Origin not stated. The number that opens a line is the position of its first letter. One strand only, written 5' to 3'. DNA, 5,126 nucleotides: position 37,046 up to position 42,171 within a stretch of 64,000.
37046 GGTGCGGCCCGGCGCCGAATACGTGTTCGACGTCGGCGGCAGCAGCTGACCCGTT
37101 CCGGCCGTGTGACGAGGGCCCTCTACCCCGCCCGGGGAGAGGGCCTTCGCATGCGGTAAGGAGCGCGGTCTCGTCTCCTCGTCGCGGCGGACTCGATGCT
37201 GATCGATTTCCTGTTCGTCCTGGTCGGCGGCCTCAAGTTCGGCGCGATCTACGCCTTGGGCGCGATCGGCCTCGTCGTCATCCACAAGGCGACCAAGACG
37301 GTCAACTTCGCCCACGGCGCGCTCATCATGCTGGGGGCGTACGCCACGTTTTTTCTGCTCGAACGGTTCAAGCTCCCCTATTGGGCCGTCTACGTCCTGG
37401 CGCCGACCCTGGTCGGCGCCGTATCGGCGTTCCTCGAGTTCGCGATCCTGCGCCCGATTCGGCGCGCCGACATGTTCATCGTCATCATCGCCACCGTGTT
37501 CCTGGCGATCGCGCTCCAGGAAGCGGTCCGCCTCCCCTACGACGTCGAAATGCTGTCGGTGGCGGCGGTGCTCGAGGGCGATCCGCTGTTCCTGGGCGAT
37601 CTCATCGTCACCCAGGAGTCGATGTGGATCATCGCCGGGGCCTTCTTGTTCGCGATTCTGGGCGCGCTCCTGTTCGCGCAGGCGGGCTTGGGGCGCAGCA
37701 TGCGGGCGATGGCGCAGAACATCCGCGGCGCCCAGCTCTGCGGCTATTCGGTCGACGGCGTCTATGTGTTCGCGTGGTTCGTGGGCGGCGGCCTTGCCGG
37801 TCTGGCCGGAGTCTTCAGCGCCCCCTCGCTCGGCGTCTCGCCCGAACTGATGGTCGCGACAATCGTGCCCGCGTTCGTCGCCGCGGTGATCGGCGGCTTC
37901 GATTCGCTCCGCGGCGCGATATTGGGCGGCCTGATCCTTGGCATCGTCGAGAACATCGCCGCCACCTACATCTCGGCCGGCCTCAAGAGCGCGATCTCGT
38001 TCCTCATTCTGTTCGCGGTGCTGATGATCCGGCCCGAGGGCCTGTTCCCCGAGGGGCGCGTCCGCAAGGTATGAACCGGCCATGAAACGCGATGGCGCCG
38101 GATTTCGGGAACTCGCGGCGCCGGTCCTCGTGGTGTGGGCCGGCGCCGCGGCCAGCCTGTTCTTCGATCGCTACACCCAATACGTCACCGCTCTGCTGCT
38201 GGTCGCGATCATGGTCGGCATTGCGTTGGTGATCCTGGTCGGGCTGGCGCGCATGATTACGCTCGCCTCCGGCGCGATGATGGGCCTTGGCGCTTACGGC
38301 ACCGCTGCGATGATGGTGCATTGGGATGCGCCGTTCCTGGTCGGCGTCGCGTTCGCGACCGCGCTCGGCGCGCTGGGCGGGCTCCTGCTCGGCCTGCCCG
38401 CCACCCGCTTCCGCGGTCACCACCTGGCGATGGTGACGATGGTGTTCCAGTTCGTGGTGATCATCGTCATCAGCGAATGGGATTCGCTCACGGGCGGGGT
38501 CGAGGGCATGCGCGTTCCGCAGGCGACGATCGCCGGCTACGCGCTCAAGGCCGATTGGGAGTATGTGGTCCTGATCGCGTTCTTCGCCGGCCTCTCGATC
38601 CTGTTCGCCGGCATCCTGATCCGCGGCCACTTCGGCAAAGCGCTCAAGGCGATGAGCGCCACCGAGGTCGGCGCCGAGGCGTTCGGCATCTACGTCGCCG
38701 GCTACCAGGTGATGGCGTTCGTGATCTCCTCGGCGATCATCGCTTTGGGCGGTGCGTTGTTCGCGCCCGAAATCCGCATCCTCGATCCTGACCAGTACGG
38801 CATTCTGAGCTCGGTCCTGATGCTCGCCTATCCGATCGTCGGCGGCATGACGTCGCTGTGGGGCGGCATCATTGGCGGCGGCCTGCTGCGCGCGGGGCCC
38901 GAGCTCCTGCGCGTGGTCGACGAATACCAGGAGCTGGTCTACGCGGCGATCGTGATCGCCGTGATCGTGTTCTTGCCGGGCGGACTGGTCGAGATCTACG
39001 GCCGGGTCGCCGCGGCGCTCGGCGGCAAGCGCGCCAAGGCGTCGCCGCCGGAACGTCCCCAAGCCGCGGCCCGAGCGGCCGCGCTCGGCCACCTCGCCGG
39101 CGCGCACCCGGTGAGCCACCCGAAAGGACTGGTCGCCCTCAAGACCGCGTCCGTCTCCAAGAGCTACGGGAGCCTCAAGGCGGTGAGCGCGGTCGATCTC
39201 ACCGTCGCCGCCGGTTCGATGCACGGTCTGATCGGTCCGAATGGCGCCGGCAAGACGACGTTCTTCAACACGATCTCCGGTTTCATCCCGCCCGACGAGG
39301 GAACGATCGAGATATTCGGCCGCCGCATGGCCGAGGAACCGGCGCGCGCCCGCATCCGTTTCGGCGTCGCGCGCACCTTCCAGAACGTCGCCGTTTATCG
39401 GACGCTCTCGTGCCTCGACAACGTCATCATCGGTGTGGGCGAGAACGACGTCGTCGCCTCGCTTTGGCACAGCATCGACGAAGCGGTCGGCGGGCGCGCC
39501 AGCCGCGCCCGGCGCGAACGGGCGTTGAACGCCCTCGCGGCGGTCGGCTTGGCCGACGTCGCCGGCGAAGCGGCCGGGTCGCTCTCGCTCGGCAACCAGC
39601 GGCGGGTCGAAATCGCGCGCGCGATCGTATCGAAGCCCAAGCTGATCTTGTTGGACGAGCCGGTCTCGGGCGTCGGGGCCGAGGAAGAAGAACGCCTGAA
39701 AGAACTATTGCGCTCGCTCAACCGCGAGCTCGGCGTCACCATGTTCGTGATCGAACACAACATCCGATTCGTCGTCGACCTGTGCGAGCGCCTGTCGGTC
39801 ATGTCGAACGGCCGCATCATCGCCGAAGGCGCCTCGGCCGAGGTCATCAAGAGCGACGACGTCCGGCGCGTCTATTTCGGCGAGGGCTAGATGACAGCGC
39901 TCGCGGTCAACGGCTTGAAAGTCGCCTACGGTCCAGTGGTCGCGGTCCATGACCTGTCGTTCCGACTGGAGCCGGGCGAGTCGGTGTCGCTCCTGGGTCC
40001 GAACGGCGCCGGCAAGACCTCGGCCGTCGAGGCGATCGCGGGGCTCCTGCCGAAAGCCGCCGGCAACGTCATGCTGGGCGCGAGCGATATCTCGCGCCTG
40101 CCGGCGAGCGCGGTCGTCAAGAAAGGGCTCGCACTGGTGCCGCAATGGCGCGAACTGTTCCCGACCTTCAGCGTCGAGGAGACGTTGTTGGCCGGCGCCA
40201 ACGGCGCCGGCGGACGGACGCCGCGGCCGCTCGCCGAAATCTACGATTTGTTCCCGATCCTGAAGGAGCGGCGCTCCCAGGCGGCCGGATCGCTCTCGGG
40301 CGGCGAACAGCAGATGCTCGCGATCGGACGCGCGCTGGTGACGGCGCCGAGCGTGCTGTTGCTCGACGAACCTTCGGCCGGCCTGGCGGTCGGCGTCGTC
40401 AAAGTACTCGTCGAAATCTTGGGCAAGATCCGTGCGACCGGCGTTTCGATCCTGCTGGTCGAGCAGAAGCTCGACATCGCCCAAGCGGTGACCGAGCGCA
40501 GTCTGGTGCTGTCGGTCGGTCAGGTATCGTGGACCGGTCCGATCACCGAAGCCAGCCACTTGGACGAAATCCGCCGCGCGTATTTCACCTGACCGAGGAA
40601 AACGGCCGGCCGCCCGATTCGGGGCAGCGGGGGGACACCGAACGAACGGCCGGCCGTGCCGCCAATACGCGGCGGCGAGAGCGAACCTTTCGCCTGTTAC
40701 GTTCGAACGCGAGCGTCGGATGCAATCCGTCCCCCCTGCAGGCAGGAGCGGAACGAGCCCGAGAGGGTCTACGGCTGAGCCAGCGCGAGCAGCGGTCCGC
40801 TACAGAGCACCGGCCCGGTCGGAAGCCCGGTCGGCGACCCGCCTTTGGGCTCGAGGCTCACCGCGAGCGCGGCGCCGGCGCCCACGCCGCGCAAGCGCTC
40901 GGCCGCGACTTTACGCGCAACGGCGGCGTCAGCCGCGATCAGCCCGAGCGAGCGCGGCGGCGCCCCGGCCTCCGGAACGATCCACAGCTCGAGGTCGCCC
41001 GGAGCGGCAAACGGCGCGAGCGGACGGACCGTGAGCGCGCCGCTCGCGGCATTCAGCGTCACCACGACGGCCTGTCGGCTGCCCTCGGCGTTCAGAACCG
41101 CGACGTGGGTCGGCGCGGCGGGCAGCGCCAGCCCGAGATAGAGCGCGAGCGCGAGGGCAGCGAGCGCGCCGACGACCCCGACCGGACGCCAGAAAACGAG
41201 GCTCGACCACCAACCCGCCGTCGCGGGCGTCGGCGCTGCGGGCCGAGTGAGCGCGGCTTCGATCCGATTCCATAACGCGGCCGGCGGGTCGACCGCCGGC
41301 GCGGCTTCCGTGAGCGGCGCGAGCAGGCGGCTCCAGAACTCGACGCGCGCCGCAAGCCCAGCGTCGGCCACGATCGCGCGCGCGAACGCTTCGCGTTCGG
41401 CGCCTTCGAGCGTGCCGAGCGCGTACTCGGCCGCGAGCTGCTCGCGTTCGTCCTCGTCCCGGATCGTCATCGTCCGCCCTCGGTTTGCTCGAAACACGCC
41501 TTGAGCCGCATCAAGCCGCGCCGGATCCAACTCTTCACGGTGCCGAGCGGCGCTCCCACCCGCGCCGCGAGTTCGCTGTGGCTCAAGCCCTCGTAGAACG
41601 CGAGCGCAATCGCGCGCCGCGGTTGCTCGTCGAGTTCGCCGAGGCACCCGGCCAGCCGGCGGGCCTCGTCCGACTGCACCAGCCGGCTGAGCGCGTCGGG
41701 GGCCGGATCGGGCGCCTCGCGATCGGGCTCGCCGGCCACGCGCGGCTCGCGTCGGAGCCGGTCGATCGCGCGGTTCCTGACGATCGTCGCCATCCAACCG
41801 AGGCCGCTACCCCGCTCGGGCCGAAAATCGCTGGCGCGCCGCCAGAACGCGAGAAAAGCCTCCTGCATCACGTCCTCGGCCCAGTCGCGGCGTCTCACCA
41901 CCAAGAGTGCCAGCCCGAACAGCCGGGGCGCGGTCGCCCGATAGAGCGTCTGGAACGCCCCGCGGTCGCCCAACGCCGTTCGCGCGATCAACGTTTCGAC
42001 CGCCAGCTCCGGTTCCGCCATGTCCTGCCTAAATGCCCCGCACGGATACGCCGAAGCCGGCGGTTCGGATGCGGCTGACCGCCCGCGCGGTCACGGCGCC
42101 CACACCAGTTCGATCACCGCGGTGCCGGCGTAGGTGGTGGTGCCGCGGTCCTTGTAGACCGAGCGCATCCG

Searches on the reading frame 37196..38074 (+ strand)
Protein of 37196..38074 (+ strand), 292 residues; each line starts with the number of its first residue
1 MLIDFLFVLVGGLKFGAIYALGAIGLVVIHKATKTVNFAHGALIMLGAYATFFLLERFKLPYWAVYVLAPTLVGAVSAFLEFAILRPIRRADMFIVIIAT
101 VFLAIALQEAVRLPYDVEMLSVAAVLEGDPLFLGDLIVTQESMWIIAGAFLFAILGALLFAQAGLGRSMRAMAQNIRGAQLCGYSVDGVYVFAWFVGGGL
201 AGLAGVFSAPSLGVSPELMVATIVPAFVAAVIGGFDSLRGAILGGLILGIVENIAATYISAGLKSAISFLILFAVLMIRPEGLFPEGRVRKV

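Call 3: search_protein_families(library=pfam, proteins=[window:37196-38074:+], max_evalue=0.01)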
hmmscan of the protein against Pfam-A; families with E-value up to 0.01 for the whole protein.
window:37196-38074:+ (292 aa): 1 family
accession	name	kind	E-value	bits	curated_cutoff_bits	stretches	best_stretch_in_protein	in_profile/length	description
PF02653.21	BPD_transp_2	-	1.1e-32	113.7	26.8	1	10-276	3-269/269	Branched-chain amino acid transport system / permease component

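Call 4: search_protein_families(library=ncbifam, proteins=[window:37196-38074:+], max_evalue=0.01)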
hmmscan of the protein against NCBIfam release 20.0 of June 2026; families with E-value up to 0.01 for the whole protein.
window:37196-38074:+ (292 aa): 8 families
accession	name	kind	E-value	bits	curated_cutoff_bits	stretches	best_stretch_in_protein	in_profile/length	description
TIGR03409.1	urea_trans_UrtB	equivalog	6.5e-36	124.5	250.3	1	9-285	4-287/291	urea ABC transporter permease subunit UrtB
NF008011.0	PRK10740.1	equivalog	5e-31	108.5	379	1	4-292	7-308/308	high-affinity branched-chain amino acid ABC transporter permease LivH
TIGR03622.1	urea_t_UrtB_arc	equivalog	8.6e-20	71.2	374.25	1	17-282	12-275/284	urea ABC transporter, permease protein UrtB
TIGR03727.1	urea_t_UrtC_arc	equivalog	7e-09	35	575.55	1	142-286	195-340/369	urea ABC transporter, permease protein UrtC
TIGR03408.1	urea_trans_UrtC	equivalog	5.7e-08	32.8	296.2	1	139-283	164-310/313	urea ABC transporter permease subunit UrtC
NF040906.3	GguB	equivalog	0.00035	19.9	450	1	157-274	239-364/375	multiple monosaccharide ABC transporter permease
NF011961.0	PRK15432.1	equivalog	0.0035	16.6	388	1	150-277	167-302/344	autoinducer 2 ABC transporter permease LsrC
NF007252.0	PRK09699.1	equivalog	0.0036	16.6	396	1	150-254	184-295/326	D-allose ABC transporter permease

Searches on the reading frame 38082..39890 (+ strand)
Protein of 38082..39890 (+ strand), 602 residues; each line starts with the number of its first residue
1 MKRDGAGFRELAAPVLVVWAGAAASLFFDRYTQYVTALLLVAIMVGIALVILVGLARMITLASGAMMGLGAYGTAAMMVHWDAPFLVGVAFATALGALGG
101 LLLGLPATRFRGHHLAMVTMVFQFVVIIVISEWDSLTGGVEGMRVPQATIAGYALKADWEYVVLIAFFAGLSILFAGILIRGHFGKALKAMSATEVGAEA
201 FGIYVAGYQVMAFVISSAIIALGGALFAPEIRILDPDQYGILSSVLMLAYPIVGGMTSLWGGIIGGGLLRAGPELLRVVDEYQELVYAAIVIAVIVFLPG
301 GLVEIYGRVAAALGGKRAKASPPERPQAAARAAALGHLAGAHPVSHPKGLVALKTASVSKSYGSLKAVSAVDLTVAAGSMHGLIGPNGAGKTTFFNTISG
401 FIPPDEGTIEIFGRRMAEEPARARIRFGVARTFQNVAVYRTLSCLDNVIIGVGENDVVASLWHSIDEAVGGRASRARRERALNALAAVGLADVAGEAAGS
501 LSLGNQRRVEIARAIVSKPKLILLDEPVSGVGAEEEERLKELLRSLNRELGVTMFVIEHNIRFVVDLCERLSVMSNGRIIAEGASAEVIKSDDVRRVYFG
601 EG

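Call 3: search_protein_families(library=pfam, proteins=[window:38082-39890:+], max_evalue=0.01)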
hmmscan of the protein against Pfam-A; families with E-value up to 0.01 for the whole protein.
window:38082-39890:+ (602 aa): 4 families
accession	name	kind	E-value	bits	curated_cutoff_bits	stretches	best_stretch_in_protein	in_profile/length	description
PF00005.33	ABC_tran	-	3.1e-30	106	25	1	370-528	3-136/137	ABC transporter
PF02653.21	BPD_transp_2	-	1.1e-25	90.8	26.8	1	35-294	5-268/269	Branched-chain amino acid transport system / permease component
PF13304.12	AAA_21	-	0.00017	22.2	27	1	381-409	2-42/304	AAA domain, putative AbiEii toxin, Type IV TA system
PF12399.14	BCA_ABC_TP_C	-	0.00057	19.9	25.5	1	578-602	1-25/27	Branched-chain amino acid ATP-binding cassette transporter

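Call 4: search_protein_families(library=ncbifam, proteins=[window:38082-39890:+], max_evalue=0.01)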
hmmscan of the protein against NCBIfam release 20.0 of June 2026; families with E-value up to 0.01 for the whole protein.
window:38082-39890:+ (602 aa): 191 families (the best 25 are shown)
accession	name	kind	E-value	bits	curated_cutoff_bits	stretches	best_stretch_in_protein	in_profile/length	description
NF008449.1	PRK11300.1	equivalog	4.2e-58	196.6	362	1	353-601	6-254/255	high-affinity branched-chain amino acid ABC transporter ATP-binding protein LivG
TIGR03411.1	urea_trans_UrtD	equivalog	1.1e-53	182.4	304.1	1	352-601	2-242/242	urea ABC transporter ATP-binding protein UrtD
TIGR04406.1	LPS_export_lptB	equivalog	7.4e-52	176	240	1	353-601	2-235/239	LPS export ABC transporter ATP-binding protein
TIGR01188.1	drrA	subfamily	1.1e-44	153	312.45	1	360-588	1-211/302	daunorubicin resistance ABC transporter, ATP-binding protein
NF008144.0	PRK10895.1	equivalog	1.2e-43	149.4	381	1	352-601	3-237/241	LPS export ABC transporter ATP-binding protein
TIGR02315.1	ABC_phnC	equivalog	4.1e-40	137.7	266.1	1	353-598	2-242/243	phosphonate ABC transporter ATP-binding protein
TIGR03864.1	PQQ_ABC_ATP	hypoth_equivalog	1.7e-38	132.4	302.25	1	352-596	1-227/236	ABC transporter, ATP-binding subunit, PQQ-dependent alcohol dehydrogenase system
TIGR03265.1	PhnT2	equivalog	4.2e-38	131.5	457.7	1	353-591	5-225/353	putative 2-aminoethylphosphonate ABC transporter ATP-binding protein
TIGR00968.1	3a0106s01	subfamily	1.6e-37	129.3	342.75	1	356-591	4-221/237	sulfate ABC transporter ATP-binding protein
TIGR03410.1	urea_trans_UrtE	equivalog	5e-37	127.6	285.8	1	353-596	1-226/230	urea ABC transporter ATP-binding subunit UrtE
NF006987.0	PRK09452.1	equivalog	1.2e-36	126.2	482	1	353-589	18-236/378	spermidine/putrescine ABC transporter ATP-binding protein PotA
NF033858.1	ABC2_perm_RbbA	equivalog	3.9e-36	124.3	1050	1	348-593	262-489/909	ribosome-associated ATPase/putative transporter RbbA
TIGR03873.1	F420-0_ABC_ATP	hypoth_equivalog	6e-36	124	372.4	1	353-598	2-234/256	putative F420-0 ABC transporter ATP-binding protein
NF047930.1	ABC_ATP_B6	equivalog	2.2e-34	118.9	670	1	355-586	5-221/510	putative B6 ABC transporter ATP-binding protein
NF007438.0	PRK09984.1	equivalog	2.7e-34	118.5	365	1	356-587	8-239/262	phosphonate ABC transporter ATP-binding protein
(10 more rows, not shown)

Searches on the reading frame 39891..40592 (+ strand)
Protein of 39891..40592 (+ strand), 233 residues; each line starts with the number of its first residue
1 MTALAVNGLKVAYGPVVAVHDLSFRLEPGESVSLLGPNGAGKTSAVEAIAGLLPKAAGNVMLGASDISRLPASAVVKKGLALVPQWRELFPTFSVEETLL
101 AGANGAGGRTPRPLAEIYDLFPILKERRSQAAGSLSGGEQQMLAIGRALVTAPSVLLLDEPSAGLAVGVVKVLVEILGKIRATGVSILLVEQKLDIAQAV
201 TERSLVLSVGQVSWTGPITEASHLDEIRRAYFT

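Call 3: search_protein_families(library=pfam, proteins=[window:39891-40592:+], max_evalue=0.01)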
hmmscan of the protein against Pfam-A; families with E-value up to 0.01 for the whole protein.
window:39891-40592:+ (233 aa): 8 families
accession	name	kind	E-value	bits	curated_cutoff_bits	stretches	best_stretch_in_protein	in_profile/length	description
PF00005.33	ABC_tran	-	5.8e-28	98.6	25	1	20-162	2-136/137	ABC transporter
PF13304.12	AAA_21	-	9.4e-07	29.6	27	1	128-189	231-295/304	AAA domain, putative AbiEii toxin, Type IV TA system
PF13555.12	AAA_29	-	7.4e-05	22.9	27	1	23-53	16-46/61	P-loop containing region of AAA domain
PF02463.25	SMC_N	-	0.00067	19.6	40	0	32-54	27-49/220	RecF/RecN/SMC N terminal domain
PF00448.28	SRP54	-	0.00073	19.7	22.7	1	32-73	4-45/196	SRP54-type protein, GTPase domain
PF13476.12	AAA_23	-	0.0015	19.6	27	1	23-51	14-41/201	AAA domain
PF13191.12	AAA_16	-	0.0023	18.9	32.6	1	28-136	24-117/167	AAA ATPase domain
PF01078.27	Mg_chelatase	-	0.0041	17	20.3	0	31-88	24-80/207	Magnesium chelatase, subunit ChlI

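Call 4: search_protein_families(library=ncbifam, proteins=[window:39891-40592:+], max_evalue=0.01)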
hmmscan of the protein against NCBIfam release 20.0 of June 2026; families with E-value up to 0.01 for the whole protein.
window:39891-40592:+ (233 aa): 191 families (the best 25 are shown)
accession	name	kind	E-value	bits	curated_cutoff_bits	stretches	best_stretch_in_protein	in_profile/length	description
TIGR03410.1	urea_trans_UrtE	equivalog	2.8e-59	200.4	285.8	1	4-223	1-221/230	urea ABC transporter ATP-binding subunit UrtE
NF008626.0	PRK11614.1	equivalog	4e-48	164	441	1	4-215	6-218/237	high-affinity branched-chain amino acid ABC transporter ATP-binding protein LivF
TIGR04406.1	LPS_export_lptB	equivalog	1.2e-34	119.7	240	1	4-232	2-233/239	LPS export ABC transporter ATP-binding protein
TIGR03411.1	urea_trans_UrtD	equivalog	1.7e-32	113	304.1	1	3-231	2-239/242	urea ABC transporter ATP-binding protein UrtD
NF008144.0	PRK10895.1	equivalog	3.4e-32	111.8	381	1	1-232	1-235/241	LPS export ABC transporter ATP-binding protein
NF008449.1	PRK11300.1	equivalog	3.4e-32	111.7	362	2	3-101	5-103/255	high-affinity branched-chain amino acid ABC transporter ATP-binding protein LivG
TIGR03265.1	PhnT2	equivalog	2.3e-31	109.3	457.7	1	3-216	4-217/353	putative 2-aminoethylphosphonate ABC transporter ATP-binding protein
NF011967.0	PRK15439.1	equivalog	2e-30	105.7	586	1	4-222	12-228/510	autoinducer 2 ABC transporter ATP-binding protein LsrA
TIGR01188.1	drrA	subfamily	2.6e-30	105.7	312.45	1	13-217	3-207/302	daunorubicin resistance ABC transporter, ATP-binding protein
TIGR03864.1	PQQ_ABC_ATP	hypoth_equivalog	3.1e-30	105.3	302.25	1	3-221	1-219/236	ABC transporter, ATP-binding subunit, PQQ-dependent alcohol dehydrogenase system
NF040840.2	tungstate_WtpC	equivalog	2.1e-29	102.9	440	1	18-220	15-217/347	tungstate ABC transporter ATP-binding protein WtpC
NF010060.0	PRK13537.1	equivalog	4.3e-29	101.4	521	1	3-210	15-222/314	nodulation factor ABC transporter ATP-binding protein NodI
NF047930.1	ABC_ATP_B6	equivalog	2.8e-28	98.8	670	1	4-212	3-214/510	putative B6 ABC transporter ATP-binding protein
TIGR03258.1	PhnT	equivalog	6e-28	97.9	499.15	1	4-216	9-222/359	2-aminoethylphosphonate ABC transport system ATP-binding subunit PhnT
NF010068.0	PRK13548.1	equivalog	2.9e-27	95.4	261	1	3-231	5-240/261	heme ABC transporter ATP-binding protein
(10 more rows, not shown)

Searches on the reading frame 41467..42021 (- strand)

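Call 13: search_protein_families(library=pfam, proteins=[window:41467-42021:-], max_evalue=0.0001)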
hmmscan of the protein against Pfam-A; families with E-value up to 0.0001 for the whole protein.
window:41467-42021:- (184 aa): 4 families
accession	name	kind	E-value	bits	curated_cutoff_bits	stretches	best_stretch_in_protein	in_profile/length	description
PF04542.20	Sigma70_r2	-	5.9e-18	64.9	24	1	26-92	1-68/71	Sigma-70 region 2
PF08281.18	Sigma70_r4_2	-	5.1e-13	48.9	25.7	1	122-173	3-54/54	Sigma-70, region 4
PF04545.22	Sigma70_r4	-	7.7e-12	45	24.1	1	126-174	1-49/50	Sigma-70, region 4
PF13384.12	HTH_23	-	5.5e-05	23.3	24.6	0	135-168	7-40/50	Homeodomain-like domain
